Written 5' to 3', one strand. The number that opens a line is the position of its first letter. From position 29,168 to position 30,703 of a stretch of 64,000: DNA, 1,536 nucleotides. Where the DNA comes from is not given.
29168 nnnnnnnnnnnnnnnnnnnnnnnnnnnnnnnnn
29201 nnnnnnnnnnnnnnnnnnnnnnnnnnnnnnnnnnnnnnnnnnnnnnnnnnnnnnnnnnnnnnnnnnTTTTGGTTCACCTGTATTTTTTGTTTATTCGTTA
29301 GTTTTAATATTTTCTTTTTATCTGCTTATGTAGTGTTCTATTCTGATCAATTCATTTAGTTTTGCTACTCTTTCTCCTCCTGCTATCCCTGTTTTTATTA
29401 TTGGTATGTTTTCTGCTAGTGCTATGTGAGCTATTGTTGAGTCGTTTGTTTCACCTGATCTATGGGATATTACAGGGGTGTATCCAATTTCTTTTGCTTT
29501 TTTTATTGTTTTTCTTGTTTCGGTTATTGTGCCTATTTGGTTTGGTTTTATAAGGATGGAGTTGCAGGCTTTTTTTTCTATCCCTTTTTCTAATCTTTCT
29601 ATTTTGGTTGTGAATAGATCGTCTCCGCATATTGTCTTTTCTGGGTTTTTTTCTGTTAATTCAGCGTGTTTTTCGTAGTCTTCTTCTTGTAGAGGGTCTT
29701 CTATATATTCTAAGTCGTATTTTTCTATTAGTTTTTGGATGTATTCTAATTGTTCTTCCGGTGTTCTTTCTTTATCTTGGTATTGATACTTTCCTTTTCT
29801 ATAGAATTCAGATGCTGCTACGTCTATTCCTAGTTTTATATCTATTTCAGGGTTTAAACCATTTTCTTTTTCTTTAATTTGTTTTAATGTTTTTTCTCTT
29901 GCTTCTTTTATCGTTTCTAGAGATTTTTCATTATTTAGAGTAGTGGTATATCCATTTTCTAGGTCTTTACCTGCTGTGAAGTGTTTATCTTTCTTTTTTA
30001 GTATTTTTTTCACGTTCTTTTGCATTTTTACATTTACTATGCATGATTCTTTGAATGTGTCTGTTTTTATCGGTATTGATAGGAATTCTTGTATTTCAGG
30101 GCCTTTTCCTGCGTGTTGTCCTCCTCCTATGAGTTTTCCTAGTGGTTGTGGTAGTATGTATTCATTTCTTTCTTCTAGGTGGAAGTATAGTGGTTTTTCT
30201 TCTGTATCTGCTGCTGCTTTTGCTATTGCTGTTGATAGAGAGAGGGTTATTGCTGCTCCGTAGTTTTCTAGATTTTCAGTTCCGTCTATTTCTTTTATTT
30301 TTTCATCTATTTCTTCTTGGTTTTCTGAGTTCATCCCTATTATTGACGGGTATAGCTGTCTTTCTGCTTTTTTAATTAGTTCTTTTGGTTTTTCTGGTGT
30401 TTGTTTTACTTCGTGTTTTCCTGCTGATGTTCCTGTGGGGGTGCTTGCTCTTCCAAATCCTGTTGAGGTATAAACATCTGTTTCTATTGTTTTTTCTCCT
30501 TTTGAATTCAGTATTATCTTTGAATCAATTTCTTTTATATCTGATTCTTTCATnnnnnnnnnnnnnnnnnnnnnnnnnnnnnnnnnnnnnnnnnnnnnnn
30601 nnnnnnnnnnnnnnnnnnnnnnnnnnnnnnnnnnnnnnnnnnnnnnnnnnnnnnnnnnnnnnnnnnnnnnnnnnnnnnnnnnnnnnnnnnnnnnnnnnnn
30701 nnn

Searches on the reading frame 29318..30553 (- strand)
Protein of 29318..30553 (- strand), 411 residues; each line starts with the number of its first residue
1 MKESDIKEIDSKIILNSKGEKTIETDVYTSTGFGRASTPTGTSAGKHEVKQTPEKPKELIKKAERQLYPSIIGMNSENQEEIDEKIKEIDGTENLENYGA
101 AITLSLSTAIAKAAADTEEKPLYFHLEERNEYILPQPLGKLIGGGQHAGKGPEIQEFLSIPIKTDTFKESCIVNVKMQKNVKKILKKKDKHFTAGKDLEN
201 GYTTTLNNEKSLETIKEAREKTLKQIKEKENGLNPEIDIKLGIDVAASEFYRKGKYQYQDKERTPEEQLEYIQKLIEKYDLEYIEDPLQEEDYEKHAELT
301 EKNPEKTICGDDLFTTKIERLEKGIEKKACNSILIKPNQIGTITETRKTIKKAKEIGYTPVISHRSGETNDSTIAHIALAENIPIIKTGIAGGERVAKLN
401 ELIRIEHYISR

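Call 7: find_homologous_proteins(query=window:29318-30553:-)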
Query window:29318-30553:- (411 aa): 7993 proteins with E <= 0.001 among 8000 candidates; the best 120 are listed.
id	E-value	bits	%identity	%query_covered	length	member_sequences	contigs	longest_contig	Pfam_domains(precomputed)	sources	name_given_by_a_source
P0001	9.1e-260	879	100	100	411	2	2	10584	PF03952.22,PF00113.29,PF13378.13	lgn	-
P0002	2.2e-194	664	74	100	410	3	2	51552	PF03952.22,PF00113.29,PF13378.13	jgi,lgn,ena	-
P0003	1.2e-191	655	73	100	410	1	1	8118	PF03952.22,PF00113.29,PF13378.13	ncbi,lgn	ncbi:MAG: phosphopyruvate hydratase [archaeon]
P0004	2.8e-189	647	73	100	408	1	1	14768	PF03952.22,PF00113.29,PF13378.13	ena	-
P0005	4.2e-172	591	68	100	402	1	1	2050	PF03952.22,PF00113.29,PF13378.13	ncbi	-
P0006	6.2e-167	574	66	100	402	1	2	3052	PF03952.22,PF00113.29,PF13378.13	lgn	-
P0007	3.7e-166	571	66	100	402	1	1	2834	PF03952.22,PF00113.29,PF13378.13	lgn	-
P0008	5.8e-157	541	62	100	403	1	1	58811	PF03952.22,PF00113.29,PF13378.13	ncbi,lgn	-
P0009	1.8e-107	378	46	99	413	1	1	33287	PF03952.22,PF00113.29,PF13378.13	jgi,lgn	jgi:enolase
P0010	5.2e-102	360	46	97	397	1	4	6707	PF03952.22,PF00113.29,PF13378.13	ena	-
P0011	7.3e-102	360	46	97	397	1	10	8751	PF03952.22,PF00113.29,PF13378.13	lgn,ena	-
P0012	7.5e-102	359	46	97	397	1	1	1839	PF03952.22,PF00113.29,PF13378.13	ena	-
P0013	8.5e-102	359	46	97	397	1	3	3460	PF03952.22,PF00113.29,PF13378.13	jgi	-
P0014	8.6e-102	359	45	97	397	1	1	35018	PF03952.22,PF00113.29,PF13378.13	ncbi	-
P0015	1.3e-101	359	46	97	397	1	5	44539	PF03952.22,PF00113.29,PF13378.13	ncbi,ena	-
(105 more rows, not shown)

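Call 9: find_encoding_contigs(protein=P0002, flank=4000, max_places=3)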
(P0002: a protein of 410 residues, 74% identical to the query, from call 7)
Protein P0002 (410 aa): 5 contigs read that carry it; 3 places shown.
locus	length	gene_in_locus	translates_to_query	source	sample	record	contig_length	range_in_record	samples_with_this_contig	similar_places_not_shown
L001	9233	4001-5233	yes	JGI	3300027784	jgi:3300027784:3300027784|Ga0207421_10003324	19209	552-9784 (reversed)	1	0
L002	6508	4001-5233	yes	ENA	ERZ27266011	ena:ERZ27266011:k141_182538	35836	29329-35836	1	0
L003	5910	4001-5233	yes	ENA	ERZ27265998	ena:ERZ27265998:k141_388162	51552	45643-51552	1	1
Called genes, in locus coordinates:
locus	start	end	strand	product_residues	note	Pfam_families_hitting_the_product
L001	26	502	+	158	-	PF00416:Ribosomal_S13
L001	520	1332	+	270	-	PF01479:S4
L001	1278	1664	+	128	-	PF00411:Ribosomal_S11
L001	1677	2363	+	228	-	PF01193:RNA_pol_L, PF01000:RNA_pol_A_bac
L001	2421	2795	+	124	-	-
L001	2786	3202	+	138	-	PF00572:Ribosomal_L13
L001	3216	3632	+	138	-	PF00380:Ribosomal_S9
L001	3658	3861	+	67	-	PF01194:RNA_pol_N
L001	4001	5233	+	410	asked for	PF03952:Enolase_N, PF00113:Enolase_C, PF13378:MR_MLE_C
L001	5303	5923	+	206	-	PF00318:Ribosomal_S2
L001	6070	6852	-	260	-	PF00696:AA_kinase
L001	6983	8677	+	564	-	PF00749:tRNA-synt_1c, PF03950:tRNA-synt_1c_C, PF20974:tRNA-synt_1c_C2 (weak)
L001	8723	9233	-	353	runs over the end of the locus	?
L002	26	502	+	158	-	PF00416:Ribosomal_S13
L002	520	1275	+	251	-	PF01479:S4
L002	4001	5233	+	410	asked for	PF03952:Enolase_N, PF00113:Enolase_C, PF13378:MR_MLE_C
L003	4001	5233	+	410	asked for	PF03952:Enolase_N, PF00113:Enolase_C, PF13378:MR_MLE_C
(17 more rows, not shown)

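Call 10: find_encoding_contigs(protein=P0003, flank=4000, max_places=3)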
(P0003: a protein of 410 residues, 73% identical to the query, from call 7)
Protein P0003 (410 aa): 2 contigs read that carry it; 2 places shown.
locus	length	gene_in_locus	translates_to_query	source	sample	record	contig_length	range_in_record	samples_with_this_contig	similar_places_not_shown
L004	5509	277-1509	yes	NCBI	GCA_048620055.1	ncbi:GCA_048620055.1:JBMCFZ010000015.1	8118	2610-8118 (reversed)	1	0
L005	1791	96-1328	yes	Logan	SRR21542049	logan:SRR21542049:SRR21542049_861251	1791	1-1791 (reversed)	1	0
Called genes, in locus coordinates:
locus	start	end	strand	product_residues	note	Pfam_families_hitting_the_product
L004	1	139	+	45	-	PF01194:RNA_pol_N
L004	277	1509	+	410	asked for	PF03952:Enolase_N, PF00113:Enolase_C, PF13378:MR_MLE_C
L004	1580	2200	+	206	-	PF00318:Ribosomal_S2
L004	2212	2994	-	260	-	PF00696:AA_kinase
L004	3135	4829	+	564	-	PF00749:tRNA-synt_1c, PF03950:tRNA-synt_1c_C, PF20974:tRNA-synt_1c_C2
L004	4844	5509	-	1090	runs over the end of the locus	PF18911:PKD_4, PF00801:PKD, PF22352:K319L-like_PKD (weak), PF00801:PKD, PF18911:PKD_4, PF22352:K319L-like_PKD (weak), PF18911:PKD_4, PF22352:K319L-like_PKD (weak), +2 more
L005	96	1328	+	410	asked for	PF03952:Enolase_N, PF00113:Enolase_C, PF13378:MR_MLE_C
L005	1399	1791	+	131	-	?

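Call 11: find_encoding_contigs(protein=P0004, flank=4000, max_places=3)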
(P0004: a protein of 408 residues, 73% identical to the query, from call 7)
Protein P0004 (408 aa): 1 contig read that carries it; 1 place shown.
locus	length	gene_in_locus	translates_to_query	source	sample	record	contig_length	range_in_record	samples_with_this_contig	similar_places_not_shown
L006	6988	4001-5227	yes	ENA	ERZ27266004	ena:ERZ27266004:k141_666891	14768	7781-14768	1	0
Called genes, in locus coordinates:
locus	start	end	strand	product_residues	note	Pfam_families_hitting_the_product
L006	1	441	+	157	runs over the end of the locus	PF00416:Ribosomal_S13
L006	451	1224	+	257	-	PF01479:S4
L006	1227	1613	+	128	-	PF00411:Ribosomal_S11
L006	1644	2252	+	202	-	PF01193:RNA_pol_L, PF01000:RNA_pol_A_bac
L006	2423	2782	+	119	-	-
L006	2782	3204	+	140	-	PF00572:Ribosomal_L13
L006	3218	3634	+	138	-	PF00380:Ribosomal_S9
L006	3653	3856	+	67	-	PF01194:RNA_pol_N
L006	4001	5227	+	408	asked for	PF03952:Enolase_N, PF00113:Enolase_C, PF13378:MR_MLE_C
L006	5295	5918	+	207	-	PF00318:Ribosomal_S2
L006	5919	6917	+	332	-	PF00288:GHMP_kinases_N, PF08544:GHMP_kinases_C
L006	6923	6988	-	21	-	?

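Call 12: find_encoding_contigs(protein=P0008, flank=4000, max_places=3)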
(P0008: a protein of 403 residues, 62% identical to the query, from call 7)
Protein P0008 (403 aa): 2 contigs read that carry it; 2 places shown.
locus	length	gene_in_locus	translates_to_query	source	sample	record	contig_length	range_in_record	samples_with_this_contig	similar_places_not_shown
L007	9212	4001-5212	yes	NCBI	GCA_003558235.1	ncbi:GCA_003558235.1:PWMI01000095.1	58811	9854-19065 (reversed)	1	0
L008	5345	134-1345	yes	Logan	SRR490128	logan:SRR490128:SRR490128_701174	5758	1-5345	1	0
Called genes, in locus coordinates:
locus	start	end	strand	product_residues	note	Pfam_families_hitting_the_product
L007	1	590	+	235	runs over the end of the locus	PF00416:Ribosomal_S13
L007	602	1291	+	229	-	PF01479:S4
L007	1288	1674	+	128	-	PF00411:Ribosomal_S11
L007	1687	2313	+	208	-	PF01193:RNA_pol_L, PF01000:RNA_pol_A_bac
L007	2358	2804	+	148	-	PF17135:Ribosomal_L18, PF00828:Ribosomal_L27A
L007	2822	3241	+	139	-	PF00572:Ribosomal_L13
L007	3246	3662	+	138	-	PF00380:Ribosomal_S9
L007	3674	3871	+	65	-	PF01194:RNA_pol_N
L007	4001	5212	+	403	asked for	PF03952:Enolase_N, PF00113:Enolase_C, PF13378:MR_MLE_C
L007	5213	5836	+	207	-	PF00318:Ribosomal_S2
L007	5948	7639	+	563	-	PF00749:tRNA-synt_1c, PF20974:tRNA-synt_1c_C2 (faint), PF03950:tRNA-synt_1c_C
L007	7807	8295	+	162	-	PF01248:Ribosomal_L7Ae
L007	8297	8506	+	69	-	PF01200:Ribosomal_S28e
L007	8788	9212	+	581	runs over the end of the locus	PF00009:GTP_EFTU, PF01926:MMR_HSR1, PF03144:GTP_EFTU_D2, PF11987:IF-2, PF14578:GTP_EFTU_D4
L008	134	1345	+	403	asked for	PF03952:Enolase_N, PF00113:Enolase_C, PF13378:MR_MLE_C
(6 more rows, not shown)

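Call 33: find_encoding_contigs(protein=P0005, flank=3000, max_places=2)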
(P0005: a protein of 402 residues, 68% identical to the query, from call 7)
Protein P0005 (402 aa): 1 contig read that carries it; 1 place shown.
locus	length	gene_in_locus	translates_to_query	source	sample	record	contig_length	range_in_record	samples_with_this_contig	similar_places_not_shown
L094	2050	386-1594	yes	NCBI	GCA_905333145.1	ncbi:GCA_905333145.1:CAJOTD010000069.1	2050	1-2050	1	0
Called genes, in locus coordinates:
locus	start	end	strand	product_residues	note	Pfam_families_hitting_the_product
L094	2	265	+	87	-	?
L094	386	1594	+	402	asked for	PF03952:Enolase_N, PF00113:Enolase_C, PF13378:MR_MLE_C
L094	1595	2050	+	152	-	?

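Call 34: find_encoding_contigs(protein=P0006, flank=3000, max_places=2)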
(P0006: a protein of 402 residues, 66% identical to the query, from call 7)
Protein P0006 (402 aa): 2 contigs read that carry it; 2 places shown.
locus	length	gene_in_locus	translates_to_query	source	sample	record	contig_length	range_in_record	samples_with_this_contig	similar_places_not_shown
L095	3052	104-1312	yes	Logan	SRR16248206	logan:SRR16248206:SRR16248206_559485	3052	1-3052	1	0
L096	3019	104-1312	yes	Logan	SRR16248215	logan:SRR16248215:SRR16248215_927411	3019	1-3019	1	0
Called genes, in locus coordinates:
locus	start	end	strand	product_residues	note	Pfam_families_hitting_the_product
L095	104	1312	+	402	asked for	PF03952:Enolase_N, PF00113:Enolase_C, PF13378:MR_MLE_C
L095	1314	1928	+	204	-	PF00318:Ribosomal_S2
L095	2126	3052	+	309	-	?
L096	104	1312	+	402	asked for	PF03952:Enolase_N, PF00113:Enolase_C, PF13378:MR_MLE_C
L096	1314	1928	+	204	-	PF00318:Ribosomal_S2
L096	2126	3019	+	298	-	?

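Call 35: find_encoding_contigs(protein=P0007, flank=3000, max_places=2)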
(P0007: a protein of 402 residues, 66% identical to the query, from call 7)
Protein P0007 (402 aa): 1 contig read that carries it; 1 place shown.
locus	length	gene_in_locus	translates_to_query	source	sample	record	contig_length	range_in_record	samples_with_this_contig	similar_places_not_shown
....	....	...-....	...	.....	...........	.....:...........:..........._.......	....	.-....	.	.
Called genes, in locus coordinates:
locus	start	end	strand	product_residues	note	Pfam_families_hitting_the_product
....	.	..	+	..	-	?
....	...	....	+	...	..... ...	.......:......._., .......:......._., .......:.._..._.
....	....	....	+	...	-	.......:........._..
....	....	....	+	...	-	?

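Call 56: find_encoding_contigs(protein=P0001, flank=3000, max_places=3)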
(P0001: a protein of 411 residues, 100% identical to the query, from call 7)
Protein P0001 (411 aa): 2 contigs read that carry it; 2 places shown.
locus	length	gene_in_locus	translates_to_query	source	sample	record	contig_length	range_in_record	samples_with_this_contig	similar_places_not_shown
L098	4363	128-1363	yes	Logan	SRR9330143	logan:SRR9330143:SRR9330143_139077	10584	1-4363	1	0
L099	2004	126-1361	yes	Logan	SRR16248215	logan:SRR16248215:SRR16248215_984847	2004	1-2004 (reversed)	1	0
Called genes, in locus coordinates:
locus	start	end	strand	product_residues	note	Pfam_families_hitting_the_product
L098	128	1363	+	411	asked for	PF03952:Enolase_N, PF00113:Enolase_C, PF13378:MR_MLE_C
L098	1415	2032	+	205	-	PF00318:Ribosomal_S2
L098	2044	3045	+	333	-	PF00288:GHMP_kinases_N, PF08544:GHMP_kinases_C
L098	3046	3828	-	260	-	PF00696:AA_kinase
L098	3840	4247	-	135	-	PF01989:AcnX_swivel_put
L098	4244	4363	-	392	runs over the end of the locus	PF04412:AcnX, PF28403:AcnX_2nd, PF28406:AcnX_3rd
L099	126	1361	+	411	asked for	PF03952:Enolase_N, PF00113:Enolase_C, PF13378:MR_MLE_C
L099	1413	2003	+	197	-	?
